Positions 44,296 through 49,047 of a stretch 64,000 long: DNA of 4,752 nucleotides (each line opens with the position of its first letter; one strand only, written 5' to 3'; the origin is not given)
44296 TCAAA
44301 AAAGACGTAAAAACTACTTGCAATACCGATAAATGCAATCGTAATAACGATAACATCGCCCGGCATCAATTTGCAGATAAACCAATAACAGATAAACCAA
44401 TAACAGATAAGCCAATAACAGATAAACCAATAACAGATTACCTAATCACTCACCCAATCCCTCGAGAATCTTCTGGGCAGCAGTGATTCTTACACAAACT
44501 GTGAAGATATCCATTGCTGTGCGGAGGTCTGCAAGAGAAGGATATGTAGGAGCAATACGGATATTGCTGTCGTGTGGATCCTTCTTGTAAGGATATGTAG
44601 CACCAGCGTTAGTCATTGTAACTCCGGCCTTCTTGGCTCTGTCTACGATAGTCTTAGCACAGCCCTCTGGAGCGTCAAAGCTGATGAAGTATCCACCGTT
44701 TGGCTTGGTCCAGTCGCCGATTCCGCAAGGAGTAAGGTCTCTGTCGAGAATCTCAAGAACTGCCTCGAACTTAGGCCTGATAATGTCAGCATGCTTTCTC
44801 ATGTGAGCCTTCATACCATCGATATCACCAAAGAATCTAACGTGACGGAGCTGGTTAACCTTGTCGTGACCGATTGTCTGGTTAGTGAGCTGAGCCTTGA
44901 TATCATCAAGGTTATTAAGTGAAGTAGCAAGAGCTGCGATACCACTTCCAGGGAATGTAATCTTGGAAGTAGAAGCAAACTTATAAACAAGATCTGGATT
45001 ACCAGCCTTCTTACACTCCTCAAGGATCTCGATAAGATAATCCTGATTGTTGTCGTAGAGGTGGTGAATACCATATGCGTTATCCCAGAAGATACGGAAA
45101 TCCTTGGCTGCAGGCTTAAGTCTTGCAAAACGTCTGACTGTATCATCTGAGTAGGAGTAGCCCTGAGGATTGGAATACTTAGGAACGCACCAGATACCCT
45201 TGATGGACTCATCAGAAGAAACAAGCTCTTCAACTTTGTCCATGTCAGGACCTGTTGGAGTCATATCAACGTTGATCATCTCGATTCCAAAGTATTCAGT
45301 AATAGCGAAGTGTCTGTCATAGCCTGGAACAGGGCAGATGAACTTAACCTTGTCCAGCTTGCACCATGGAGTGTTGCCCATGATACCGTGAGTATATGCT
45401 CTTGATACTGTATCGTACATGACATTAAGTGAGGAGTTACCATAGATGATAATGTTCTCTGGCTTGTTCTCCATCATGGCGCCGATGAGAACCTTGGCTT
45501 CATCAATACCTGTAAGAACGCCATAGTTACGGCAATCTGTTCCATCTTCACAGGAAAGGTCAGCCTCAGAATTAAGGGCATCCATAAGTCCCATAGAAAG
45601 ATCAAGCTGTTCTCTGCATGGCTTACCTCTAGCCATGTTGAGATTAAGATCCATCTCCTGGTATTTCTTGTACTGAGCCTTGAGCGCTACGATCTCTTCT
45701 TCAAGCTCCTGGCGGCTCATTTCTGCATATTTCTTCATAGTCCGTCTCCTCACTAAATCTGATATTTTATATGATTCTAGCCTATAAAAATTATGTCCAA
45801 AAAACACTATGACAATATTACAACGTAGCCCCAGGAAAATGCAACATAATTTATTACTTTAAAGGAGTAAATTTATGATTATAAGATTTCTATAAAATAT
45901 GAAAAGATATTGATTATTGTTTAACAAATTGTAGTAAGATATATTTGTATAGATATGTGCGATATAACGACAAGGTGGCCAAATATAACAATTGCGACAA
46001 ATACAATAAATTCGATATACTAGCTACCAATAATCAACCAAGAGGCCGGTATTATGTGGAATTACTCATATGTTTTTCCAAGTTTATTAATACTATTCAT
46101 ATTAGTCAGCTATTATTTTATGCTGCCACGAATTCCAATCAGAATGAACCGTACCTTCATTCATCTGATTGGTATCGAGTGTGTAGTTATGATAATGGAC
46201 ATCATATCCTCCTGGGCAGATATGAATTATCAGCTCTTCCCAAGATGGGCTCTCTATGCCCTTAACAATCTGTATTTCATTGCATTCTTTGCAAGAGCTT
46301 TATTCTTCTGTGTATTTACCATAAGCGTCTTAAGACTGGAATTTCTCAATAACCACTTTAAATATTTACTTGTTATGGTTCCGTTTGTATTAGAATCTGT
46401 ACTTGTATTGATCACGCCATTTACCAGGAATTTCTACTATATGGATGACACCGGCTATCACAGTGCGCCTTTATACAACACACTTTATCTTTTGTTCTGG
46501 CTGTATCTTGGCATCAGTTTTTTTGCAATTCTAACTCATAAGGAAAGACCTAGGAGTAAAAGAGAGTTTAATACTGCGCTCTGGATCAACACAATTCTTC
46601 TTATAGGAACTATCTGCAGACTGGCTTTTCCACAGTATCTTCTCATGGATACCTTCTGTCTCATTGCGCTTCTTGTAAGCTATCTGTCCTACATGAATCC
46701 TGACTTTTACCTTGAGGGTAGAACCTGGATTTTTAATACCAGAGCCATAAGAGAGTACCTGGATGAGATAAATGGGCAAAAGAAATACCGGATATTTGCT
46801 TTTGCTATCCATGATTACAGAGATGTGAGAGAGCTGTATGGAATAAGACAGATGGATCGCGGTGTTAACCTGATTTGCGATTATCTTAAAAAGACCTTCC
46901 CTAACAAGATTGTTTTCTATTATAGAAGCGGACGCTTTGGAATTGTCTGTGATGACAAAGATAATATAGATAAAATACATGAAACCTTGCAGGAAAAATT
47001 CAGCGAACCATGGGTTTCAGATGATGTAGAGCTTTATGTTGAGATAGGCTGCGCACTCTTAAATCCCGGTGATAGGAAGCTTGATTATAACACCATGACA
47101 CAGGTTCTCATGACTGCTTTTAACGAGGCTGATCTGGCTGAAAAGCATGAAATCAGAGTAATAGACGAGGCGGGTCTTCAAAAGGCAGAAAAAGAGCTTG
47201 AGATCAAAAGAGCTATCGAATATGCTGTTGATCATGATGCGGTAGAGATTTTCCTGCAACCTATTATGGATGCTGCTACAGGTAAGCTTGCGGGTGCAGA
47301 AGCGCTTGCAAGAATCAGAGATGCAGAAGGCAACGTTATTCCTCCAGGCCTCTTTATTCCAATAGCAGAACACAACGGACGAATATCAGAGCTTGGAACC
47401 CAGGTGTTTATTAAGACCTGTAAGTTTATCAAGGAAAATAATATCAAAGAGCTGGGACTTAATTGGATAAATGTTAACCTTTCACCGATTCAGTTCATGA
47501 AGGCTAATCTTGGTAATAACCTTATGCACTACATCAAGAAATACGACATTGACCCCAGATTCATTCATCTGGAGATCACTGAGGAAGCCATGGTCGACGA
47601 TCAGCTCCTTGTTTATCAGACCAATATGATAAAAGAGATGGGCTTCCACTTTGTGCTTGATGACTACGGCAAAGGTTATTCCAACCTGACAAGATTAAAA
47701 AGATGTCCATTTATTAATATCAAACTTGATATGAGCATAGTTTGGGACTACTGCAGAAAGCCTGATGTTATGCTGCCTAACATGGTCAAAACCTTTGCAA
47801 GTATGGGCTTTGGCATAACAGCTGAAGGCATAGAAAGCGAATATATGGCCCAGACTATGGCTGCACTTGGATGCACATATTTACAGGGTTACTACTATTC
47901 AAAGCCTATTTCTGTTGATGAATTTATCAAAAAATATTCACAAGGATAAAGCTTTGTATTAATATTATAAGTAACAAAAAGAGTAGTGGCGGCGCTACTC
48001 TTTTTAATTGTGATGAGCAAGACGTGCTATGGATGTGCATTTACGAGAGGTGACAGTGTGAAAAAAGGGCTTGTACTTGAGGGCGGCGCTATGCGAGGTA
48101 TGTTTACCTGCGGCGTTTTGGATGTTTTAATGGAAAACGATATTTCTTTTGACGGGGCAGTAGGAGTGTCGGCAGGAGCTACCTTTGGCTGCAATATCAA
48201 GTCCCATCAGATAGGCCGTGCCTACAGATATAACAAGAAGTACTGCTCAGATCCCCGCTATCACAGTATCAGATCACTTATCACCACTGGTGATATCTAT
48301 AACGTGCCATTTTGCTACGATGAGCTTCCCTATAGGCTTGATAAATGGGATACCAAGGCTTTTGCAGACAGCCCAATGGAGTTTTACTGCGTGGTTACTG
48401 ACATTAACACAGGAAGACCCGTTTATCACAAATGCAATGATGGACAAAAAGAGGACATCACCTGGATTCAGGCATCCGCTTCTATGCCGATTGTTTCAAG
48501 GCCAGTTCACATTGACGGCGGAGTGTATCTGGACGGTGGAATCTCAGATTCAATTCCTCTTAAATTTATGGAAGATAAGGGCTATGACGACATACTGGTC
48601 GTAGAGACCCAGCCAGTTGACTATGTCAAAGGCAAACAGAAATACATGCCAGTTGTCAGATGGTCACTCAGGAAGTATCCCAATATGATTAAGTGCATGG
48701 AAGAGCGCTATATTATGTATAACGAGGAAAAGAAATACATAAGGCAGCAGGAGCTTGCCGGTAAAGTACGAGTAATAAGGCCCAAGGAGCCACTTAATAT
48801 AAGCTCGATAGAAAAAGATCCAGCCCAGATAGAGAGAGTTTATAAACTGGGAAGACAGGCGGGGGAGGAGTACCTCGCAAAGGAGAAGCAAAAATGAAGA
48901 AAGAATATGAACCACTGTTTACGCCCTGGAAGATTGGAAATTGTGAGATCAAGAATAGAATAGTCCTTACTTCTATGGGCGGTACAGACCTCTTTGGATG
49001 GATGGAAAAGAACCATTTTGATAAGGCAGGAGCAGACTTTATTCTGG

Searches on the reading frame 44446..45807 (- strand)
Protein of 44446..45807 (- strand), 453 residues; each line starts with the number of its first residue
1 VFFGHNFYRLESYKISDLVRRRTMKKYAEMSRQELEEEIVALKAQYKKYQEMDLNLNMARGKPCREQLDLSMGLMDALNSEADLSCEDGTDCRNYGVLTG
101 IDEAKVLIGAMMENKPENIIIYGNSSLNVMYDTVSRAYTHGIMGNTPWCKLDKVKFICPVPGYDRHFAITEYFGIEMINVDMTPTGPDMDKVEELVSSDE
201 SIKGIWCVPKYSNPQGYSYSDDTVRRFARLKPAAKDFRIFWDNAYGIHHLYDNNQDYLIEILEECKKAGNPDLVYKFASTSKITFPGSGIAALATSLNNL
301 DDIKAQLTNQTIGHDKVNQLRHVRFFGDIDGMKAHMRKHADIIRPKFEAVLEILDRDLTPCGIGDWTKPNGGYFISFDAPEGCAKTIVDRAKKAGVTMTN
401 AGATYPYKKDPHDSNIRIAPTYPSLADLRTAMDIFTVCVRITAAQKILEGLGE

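Call 49: search_protein_families(library=pfam, proteins=[window:44446-45807:-], max_evalue=0.0001)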
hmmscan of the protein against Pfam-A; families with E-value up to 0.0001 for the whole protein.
window:44446-45807:- (453 aa): 1 family
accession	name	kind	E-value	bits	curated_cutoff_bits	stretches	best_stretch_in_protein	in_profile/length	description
PF12897.13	Asp_aminotransf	-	5e-163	543.2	27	1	30-447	1-417/421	Aspartate amino-transferase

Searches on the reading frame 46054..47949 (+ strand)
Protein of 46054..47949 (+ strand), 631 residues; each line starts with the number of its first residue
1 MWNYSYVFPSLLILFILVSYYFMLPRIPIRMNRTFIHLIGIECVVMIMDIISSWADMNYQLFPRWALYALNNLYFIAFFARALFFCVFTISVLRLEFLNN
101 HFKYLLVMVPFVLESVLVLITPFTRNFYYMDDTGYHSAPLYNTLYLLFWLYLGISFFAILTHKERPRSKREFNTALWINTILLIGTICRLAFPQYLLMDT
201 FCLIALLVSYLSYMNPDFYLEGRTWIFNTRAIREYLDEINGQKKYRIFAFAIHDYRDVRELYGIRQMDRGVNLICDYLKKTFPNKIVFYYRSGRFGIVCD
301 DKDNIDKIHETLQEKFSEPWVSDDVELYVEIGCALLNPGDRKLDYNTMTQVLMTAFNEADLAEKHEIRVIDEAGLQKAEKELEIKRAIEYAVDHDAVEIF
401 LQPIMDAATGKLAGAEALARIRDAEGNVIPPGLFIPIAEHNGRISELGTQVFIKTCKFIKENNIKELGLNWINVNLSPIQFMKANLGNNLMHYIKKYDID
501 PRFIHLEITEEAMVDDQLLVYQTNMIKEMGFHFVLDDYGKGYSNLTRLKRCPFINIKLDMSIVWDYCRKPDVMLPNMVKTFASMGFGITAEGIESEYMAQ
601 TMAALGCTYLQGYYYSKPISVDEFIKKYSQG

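Call 49: search_protein_families(library=pfam, proteins=[window:46054-47949:+], max_evalue=0.0001)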
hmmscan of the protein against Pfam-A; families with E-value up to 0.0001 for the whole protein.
window:46054-47949:+ (631 aa): 1 family
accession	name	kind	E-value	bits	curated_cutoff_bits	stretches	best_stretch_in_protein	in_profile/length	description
PF00563.25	EAL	-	2.1e-51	175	31.3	1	386-618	2-236/236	EAL domain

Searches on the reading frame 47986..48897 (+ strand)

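Call 49: search_protein_families(library=pfam, proteins=[window:47986-48897:+], max_evalue=0.0001)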
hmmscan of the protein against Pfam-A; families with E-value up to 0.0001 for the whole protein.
window:47986-48897:+ (303 aa): 2 families
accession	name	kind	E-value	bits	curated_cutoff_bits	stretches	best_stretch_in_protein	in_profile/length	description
PF19890.4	DUF6363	-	2.6e-19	69.2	26.4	1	231-299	1-69/75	Domain of unknown function (DUF6363)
PF01734.28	Patatin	-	2.2e-18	67.6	27.7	1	29-193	1-188/191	Patatin-like phospholipase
